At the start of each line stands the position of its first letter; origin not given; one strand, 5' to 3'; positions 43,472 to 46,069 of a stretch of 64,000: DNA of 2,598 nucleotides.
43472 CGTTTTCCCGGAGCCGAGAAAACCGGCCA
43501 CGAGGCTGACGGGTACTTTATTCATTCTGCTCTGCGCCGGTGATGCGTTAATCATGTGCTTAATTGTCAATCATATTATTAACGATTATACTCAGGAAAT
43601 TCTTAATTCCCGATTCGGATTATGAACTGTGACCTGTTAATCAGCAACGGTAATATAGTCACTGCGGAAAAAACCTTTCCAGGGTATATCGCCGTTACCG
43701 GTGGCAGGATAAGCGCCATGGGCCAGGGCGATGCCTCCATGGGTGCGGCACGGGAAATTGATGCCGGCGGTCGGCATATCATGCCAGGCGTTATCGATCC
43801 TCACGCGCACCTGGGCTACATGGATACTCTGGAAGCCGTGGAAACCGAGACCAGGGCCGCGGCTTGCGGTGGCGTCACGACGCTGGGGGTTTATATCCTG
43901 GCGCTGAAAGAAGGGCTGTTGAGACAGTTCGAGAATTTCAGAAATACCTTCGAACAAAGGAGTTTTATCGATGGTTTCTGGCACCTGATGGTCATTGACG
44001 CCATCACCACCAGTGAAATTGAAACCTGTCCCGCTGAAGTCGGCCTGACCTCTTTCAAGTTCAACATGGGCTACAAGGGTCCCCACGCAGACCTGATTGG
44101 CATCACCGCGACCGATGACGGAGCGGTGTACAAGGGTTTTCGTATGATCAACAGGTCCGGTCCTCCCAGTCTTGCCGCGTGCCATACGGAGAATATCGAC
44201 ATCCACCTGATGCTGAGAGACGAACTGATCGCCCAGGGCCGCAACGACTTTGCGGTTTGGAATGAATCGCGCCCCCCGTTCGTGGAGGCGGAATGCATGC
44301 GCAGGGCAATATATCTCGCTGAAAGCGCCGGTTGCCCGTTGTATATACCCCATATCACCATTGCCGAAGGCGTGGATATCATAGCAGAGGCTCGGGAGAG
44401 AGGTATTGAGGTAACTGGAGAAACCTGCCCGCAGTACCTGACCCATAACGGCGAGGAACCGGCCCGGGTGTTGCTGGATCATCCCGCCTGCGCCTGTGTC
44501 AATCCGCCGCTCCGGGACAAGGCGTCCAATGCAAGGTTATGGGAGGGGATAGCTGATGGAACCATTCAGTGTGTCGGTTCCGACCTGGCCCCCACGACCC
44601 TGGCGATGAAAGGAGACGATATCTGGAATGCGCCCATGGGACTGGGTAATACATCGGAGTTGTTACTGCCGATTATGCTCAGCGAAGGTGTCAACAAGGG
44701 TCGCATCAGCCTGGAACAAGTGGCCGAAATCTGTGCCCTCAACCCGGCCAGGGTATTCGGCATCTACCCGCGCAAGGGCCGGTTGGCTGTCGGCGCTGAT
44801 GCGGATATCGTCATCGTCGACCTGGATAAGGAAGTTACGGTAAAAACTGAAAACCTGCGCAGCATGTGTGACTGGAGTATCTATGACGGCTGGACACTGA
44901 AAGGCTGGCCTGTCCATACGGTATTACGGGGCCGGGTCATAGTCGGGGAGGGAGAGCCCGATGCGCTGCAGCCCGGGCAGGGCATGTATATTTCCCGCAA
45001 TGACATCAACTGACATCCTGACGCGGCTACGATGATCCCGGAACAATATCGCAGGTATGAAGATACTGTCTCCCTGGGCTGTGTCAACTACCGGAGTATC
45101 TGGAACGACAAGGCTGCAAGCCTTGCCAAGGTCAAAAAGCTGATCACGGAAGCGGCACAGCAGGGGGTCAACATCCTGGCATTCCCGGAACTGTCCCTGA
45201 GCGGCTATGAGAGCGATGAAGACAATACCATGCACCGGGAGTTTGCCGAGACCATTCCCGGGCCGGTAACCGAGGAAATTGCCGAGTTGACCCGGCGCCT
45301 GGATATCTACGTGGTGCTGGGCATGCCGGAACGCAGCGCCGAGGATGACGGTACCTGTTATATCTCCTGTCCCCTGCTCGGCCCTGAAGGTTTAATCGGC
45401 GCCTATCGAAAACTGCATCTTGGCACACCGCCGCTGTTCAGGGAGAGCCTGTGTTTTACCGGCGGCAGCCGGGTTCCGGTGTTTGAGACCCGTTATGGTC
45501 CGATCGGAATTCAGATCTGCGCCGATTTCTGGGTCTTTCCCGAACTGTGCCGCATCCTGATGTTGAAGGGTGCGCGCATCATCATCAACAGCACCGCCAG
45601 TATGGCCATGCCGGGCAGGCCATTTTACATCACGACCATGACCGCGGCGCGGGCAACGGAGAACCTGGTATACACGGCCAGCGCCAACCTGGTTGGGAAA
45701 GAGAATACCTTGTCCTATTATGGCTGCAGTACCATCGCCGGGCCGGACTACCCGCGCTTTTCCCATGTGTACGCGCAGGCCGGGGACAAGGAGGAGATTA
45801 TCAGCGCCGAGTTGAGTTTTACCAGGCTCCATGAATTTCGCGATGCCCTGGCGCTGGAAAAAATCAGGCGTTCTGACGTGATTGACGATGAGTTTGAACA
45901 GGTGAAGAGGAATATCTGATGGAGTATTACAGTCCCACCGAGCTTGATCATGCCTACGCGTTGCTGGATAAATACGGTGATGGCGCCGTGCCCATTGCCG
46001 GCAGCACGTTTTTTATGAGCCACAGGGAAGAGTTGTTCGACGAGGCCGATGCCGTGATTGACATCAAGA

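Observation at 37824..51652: Candidate undescribed N-heterocycle catabolic locus: hydantoinase-like and carbamoylase-like genes fused into an operon with a three-subunit molybdenum hydroxylase, flanked by maturation genes, a UbiD decarboxylase, a CobW chaperone, a GntR regulator and a transporter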

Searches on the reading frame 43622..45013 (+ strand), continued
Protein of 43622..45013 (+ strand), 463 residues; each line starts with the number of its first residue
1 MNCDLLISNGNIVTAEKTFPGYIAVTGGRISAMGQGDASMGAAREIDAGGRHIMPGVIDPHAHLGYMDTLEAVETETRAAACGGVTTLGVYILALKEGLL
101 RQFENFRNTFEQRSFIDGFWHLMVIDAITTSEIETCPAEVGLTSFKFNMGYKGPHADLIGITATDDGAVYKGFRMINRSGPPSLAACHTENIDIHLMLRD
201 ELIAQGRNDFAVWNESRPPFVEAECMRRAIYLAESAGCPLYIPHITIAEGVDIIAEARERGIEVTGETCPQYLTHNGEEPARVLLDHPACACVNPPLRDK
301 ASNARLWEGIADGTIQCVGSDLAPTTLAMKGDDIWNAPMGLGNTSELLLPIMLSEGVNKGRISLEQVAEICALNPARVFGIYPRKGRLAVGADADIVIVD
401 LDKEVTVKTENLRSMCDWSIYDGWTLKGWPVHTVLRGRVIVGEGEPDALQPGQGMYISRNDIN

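Call 79: search_protein_families(library=pfam, proteins=[L106:928-1971:+, L106:1920-2837:+, L106:2838-3560:+, L106:3892-4935:+, L106:4981-6567:+, L106:6604-8742:+])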
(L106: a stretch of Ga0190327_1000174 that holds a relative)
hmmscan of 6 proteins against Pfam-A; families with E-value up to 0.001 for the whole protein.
L106:928-1971:+ (347 aa): 1 family
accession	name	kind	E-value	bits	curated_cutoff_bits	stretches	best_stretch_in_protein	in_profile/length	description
PF00994.29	MoCF_biosynth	-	4.8e-18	65.7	26.6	1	183-311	2-141/144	Probable molybdopterin binding domain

L106:1920-2837:+ (305 aa): 1 family
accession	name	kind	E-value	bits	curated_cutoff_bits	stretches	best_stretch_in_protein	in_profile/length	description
PF01925.25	TauE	-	7.1e-39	134.3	32.6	2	175-288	2-113/237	Sulfite exporter TauE/SafE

L106:2838-3560:+ (240 aa): 1 family
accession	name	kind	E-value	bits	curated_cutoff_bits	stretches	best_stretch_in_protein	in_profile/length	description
PF04016.18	DUF364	-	6.7e-11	42.4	23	1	134-215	8-87/147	Putative heavy-metal chelation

L106:3892-4935:+ (347 aa): 4 families
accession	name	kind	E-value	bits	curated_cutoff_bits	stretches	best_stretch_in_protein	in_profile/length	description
PF13377.12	Peripla_BP_3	-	4.5e-31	108.6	26.5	1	181-342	1-167/167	Periplasmic binding protein-like domain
PF00532.27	Peripla_BP_1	-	1.2e-19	71.3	22.2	1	71-320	4-261/281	Periplasmic binding proteins and sugar binding domain of LacI family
PF00356.27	LacI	-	5.2e-10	39.4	27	1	12-57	1-46/46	Bacterial regulatory proteins, lacI family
PF13407.12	Peripla_BP_4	-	3.5e-07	30.5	35.1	1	121-322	51-256/258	Periplasmic binding protein domain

L106:4981-6567:+ (528 aa): 2 families
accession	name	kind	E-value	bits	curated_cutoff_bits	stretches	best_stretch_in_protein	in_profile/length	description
PF01039.27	Carboxyl_trans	-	2.4e-159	531.6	22.3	1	37-526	2-493/493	Carboxyl transferase domain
PF03255.19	ACCA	-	2.8e-12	46.9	23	1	298-453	70-231/310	Acetyl co-enzyme A carboxylase carboxyltransferase-like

L106:6604-8742:+ (712 aa): 5 families
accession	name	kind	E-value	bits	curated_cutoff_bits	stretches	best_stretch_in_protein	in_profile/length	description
PF13549.11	ATP-grasp_5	-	1.8e-72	243.8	27.6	1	493-707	6-218/221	ATP-grasp domain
PF13607.11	Succ_CoA_lig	-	5.6e-51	172.4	27.4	1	160-295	2-136/138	Succinyl-CoA ligase like flavodoxin domain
PF13380.12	CoA_binding_2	-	3.3e-23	82.8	22.8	1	14-138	2-114/116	CoA binding domain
PF02629.25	CoA_binding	-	1.8e-08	35.4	22.3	1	14-102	5-96/97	CoA binding domain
PF08442.15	ATP-grasp_2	-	3.5e-05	23.9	29.5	1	497-604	2-113/202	ATP-grasp domain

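Call 89: search_protein_families(library=pfam, proteins=[L125:35-1465:+, L125:2973-4136:+, L125:4205-5080:+, L125:5132-6571:+, L119:2440-3225:+, L119:3301-4587:+, L112:6503-7552:+, L123:1274-2944:+, L123:5831-7003:-, L122:5913-7151:+], max_evalue=0.00001)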
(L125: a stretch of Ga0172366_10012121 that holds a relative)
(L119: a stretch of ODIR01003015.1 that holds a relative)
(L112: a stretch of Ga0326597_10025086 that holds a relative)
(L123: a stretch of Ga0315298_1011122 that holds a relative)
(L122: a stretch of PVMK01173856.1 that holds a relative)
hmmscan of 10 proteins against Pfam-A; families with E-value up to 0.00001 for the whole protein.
L125:35-1465:+ (476 aa): 12 families
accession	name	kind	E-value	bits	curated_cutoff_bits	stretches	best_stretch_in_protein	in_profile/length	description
PF07992.20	Pyr_redox_2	-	1.6e-33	116.9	26.1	1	214-447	1-251/291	Pyridine nucleotide-disulphide oxidoreductase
PF00724.26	Oxidored_FMN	-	9.3e-29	101.2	27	1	2-168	174-340/342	NADH:flavin oxidoreductase / NADH oxidase family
PF00070.33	Pyr_redox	-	4.8e-18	65.9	22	1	339-409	1-71/82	Pyridine nucleotide-disulphide oxidoreductase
PF13738.12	Pyr_redox_3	-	3e-15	56.7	30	1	299-440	126-274/305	Pyridine nucleotide-disulphide oxidoreductase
PF13450.12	NAD_binding_8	-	1.4e-10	41.7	21.9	1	218-251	1-34/68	NAD(P)-binding Rossmann-like domain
PF01266.30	DAO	-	1.7e-09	38.1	27.9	0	215-250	1-37/353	FAD dependent oxidoreductase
PF03486.20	HI0933_like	-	1.2e-07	31.9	50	1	215-255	2-42/244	HI0933-like protein Rossmann domain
PF13241.12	NAD_binding_7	-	1.7e-07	32.2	22.1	0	333-383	3-46/104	Putative NAD(P)-binding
PF01262.27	AlaDh_PNT_C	-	4.6e-07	29.9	23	0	213-248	28-63/214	Alanine dehydrogenase/PNT, C-terminal domain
PF13434.12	Lys_Orn_oxgnase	-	4.6e-07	29.7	21.3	1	298-366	148-217/339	L-lysine 6-monooxygenase/L-ornithine 5-monooxygenase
PF01494.25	FAD_binding_3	-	9.4e-07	28.8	22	0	215-246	3-34/349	FAD binding domain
PF02737.24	3HCDH_N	-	3.2e-06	27.6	22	0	215-247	1-33/180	3-hydroxyacyl-CoA dehydrogenase, NAD binding domain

L125:2973-4136:+ (387 aa): 4 families
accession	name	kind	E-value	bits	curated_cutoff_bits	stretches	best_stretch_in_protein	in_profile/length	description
PF00441.29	Acyl-CoA_dh_1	-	1.8e-42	145.5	22.4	1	229-376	2-149/150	Acyl-CoA dehydrogenase, C-terminal domain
PF02771.21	Acyl-CoA_dh_N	-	5.6e-29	101.2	22.9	1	6-119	1-113/113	Acyl-CoA dehydrogenase, N-terminal domain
PF08028.16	Acyl-CoA_dh_2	-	1.4e-23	84.1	22.7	1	245-354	3-122/134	Acyl-CoA dehydrogenase, C-terminal domain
PF02770.24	Acyl-CoA_dh_M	-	8.2e-22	77.6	33.3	1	124-217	2-97/97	Acyl-CoA dehydrogenase, middle domain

L125:4205-5080:+ (291 aa): 2 families
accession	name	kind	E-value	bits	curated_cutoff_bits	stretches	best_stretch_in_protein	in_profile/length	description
PF00378.25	ECH_1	-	2.9e-47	161.6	27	1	15-243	3-215/251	Enoyl-CoA hydratase/isomerase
PF16113.10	ECH_2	-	1.2e-22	81.3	27.2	1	19-216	2-187/335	Enoyl-CoA hydratase/isomerase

L125:5132-6571:+ (479 aa): 3 families
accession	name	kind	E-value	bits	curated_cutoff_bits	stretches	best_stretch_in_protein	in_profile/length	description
PF13607.11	Succ_CoA_lig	-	8.3e-45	152.4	27.4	1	158-291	2-134/138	Succinyl-CoA ligase like flavodoxin domain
PF13380.12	CoA_binding_2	-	9.8e-19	68.4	22.8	1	17-143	2-115/116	CoA binding domain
PF02629.25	CoA_binding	-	3e-12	47.6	22.3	1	15-106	3-97/97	CoA binding domain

L119:2440-3225:+ (261 aa): 4 families
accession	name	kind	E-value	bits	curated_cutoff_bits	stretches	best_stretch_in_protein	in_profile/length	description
PF00106.31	adh_short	-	3.9e-52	177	26.6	1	13-211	1-192/195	short chain dehydrogenase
PF13561.12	adh_short_C2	-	2.7e-50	171.6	27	1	22-257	6-234/236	Enoyl-(Acyl carrier protein) reductase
PF08659.16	KR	-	4.3e-13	50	22.6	1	16-169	4-154/180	KR domain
PF23441.1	SDR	-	9.6e-06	25.6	27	0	9-207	4-200/258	SDR-like rossmann domain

L119:3301-4587:+ (428 aa): 1 family
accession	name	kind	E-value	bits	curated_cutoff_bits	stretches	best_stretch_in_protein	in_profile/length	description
PF02133.21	Transp_cyt_pur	-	3.9e-22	79.1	23.5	1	20-385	2-417/440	Permease for cytosine/purines, uracil, thiamine, allantoin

L112:6503-7552:+ (349 aa): 3 families
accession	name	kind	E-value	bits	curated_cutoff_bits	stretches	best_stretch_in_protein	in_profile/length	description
PF14870.12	PSII_BNR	-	1.8e-33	116.5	27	3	232-305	20-98/303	Photosynthesis system II assembly factor YCF48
PF02012.26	BNR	-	1e-13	49.4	27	0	76-84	3-11/12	BNR/Asp-box repeat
PF15902.12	Sortilin-Vps10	-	4.1e-10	39.5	33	0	114-172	3-64/446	Sortilin, neurotensin receptor 3,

L123:1274-2944:+ (556 aa): 1 family
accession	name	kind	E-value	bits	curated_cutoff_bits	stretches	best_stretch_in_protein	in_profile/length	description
PF19676.4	DUF6178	-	8.9e-141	470.5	25.5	1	11-553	10-560/561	Family of unknown function (DUF6178)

L123:5831-7003:- (390 aa): 1 family
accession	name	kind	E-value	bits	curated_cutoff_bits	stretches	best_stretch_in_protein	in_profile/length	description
PF02653.21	BPD_transp_2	-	3.5e-48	164.5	26.8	1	102-367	3-268/269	Branched-chain amino acid transport system / permease component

L122:5913-7151:+ (412 aa): 1 family
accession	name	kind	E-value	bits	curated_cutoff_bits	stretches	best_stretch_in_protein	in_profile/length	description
PF01476.26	LysM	-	3.6e-06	27.3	20.9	0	36-80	1-40/43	LysM domain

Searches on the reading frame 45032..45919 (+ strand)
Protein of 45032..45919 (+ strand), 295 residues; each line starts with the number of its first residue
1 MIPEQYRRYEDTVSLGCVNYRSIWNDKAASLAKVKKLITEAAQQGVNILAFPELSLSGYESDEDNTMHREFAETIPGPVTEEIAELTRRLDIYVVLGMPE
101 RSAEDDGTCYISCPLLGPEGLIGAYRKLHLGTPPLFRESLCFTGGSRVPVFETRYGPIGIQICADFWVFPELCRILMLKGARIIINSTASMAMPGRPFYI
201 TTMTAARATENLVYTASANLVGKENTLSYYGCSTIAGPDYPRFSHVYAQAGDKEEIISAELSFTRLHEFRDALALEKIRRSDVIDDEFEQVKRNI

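Call 3: search_protein_families(library=pfam, proteins=[window:45032-45919:+])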
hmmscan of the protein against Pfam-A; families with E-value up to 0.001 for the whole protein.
window:45032-45919:+ (295 aa): 1 family
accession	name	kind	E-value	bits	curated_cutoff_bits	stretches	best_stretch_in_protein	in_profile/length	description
PF00795.27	CN_hydrolase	-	2.5e-48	165.1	23.2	1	17-270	4-255/256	Carbon-nitrogen hydrolase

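Call 4: search_protein_families(library=ncbifam, proteins=[window:45032-45919:+])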
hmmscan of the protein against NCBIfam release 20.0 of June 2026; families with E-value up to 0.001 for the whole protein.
window:45032-45919:+ (295 aa): 11 families
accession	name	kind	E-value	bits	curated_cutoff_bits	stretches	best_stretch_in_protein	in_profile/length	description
NF040852.1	nitrile_Arch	equivalog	1.9e-37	128.8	500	1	25-266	13-242/262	nitrilase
TIGR03381.1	agmatine_aguB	equivalog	6.6e-31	107.7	410.25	1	25-283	12-275/279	N-carbamoylputrescine amidase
NF010588.0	PRK13981.1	equivalog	2.6e-24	85.5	479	1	27-239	19-225/546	NAD+ synthase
NF033621.1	de_GSH_amidase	exception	2.4e-22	79.6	355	1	27-280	13-254/260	deaminated glutathione amidase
NF009803.0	PRK13287.1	equivalog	6.8e-20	71.1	406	1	33-276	38-272/333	formamidase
NF009802.0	PRK13286.1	equivalog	8.4e-17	61.1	427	1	10-272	10-269/345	aliphatic amidase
NF043013.1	DeGluthAmidYersProt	equivalog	1.6e-14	53.7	500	1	29-278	19-267/278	deaminated glutathione amidase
NF002730.0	PRK02628.1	equivalog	2.5e-11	42.5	473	1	25-218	25-236/677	NAD(+) synthase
TIGR04048.1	nitrile_sll0784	equivalog_domain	6.1e-10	38.6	502.6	1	15-167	5-163/301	Nit6803 family nitrilase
NF007757.0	PRK10438.1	equivalog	1.3e-09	37.7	249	1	20-273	11-244/256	amidohydrolase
TIGR00546.1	lnt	equivalog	4.1e-09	36.1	132.9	1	29-130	182-273/395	apolipoprotein N-acyltransferase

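Call 16: search_solved_structures(query=window:45032-45919:+, max_evalue=1e-10)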
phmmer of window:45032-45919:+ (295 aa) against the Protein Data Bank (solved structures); distinct sequences matched with E-value up to 1e-10: 26.
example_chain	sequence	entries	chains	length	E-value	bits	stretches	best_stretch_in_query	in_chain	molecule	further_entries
1j31_A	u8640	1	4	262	2.1e-33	119.2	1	30-281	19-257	Hypothetical protein PH0642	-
7ovg_A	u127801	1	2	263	3.2e-32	115.4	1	30-281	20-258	CN hydrolase domain-containing protein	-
3ivz_A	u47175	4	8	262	3.3e-32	115.3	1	30-280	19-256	Nitrilase | Beta ureidopropionase (Beta-alanine synthase)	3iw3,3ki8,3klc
6ypa_A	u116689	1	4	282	3.5e-32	115.3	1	30-281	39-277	CN hydrolase domain-containing protein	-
2w1v_A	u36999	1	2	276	5.2e-29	104.9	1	25-285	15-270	NITRILASE HOMOLOG 2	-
1f89_A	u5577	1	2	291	2.6e-19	73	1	21-286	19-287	32.5 KDA PROTEIN YLR351C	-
5h8i_A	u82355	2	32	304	6.9e-18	68.4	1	25-283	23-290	N-carbamoylputrescine amidohydrolase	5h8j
5g3o_A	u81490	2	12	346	8.3e-17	64.8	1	39-239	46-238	FORMAMIDASE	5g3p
5h8k_A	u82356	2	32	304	1.7e-16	63.8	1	25-283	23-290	N-carbamoylputrescine amidohydrolase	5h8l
2vhh_A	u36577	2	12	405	2.1e-16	63.5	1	27-231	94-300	CG3027-PA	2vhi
2dyu_A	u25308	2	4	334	9.5e-16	61.3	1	38-237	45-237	Formamidase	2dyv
2e2k_A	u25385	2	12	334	5.9e-15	58.7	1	38-237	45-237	Formamidase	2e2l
4gyl_A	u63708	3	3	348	1.1e-14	57.8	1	10-271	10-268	Aliphatic amidase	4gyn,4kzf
6i00_J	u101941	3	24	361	1.2e-14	57.7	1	18-204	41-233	Bifunctional nitrilase/nitrile hydratase NIT4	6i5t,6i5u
2plq_A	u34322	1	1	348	2.4e-14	56.7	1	10-271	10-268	Aliphatic amidase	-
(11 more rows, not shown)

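Call 85: search_solved_structures(query=window:45032-45919:+, max_evalue=1e-28, show_alignments=1)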
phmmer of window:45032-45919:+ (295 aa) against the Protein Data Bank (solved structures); distinct sequences matched with E-value up to 1e-28: 5.
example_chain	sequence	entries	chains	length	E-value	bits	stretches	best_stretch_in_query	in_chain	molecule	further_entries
1j31_A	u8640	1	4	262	2.1e-33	119.2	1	30-281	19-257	Hypothetical protein PH0642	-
7ovg_A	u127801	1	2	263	3.2e-32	115.4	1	30-281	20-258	CN hydrolase domain-containing protein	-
3ivz_A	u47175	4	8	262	3.3e-32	115.3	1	30-280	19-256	Nitrilase | Beta ureidopropionase (Beta-alanine synthase)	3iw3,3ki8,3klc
6ypa_A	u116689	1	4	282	3.5e-32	115.3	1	30-281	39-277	CN hydrolase domain-containing protein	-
2w1v_A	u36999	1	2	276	5.2e-29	104.9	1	25-285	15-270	NITRILASE HOMOLOG 2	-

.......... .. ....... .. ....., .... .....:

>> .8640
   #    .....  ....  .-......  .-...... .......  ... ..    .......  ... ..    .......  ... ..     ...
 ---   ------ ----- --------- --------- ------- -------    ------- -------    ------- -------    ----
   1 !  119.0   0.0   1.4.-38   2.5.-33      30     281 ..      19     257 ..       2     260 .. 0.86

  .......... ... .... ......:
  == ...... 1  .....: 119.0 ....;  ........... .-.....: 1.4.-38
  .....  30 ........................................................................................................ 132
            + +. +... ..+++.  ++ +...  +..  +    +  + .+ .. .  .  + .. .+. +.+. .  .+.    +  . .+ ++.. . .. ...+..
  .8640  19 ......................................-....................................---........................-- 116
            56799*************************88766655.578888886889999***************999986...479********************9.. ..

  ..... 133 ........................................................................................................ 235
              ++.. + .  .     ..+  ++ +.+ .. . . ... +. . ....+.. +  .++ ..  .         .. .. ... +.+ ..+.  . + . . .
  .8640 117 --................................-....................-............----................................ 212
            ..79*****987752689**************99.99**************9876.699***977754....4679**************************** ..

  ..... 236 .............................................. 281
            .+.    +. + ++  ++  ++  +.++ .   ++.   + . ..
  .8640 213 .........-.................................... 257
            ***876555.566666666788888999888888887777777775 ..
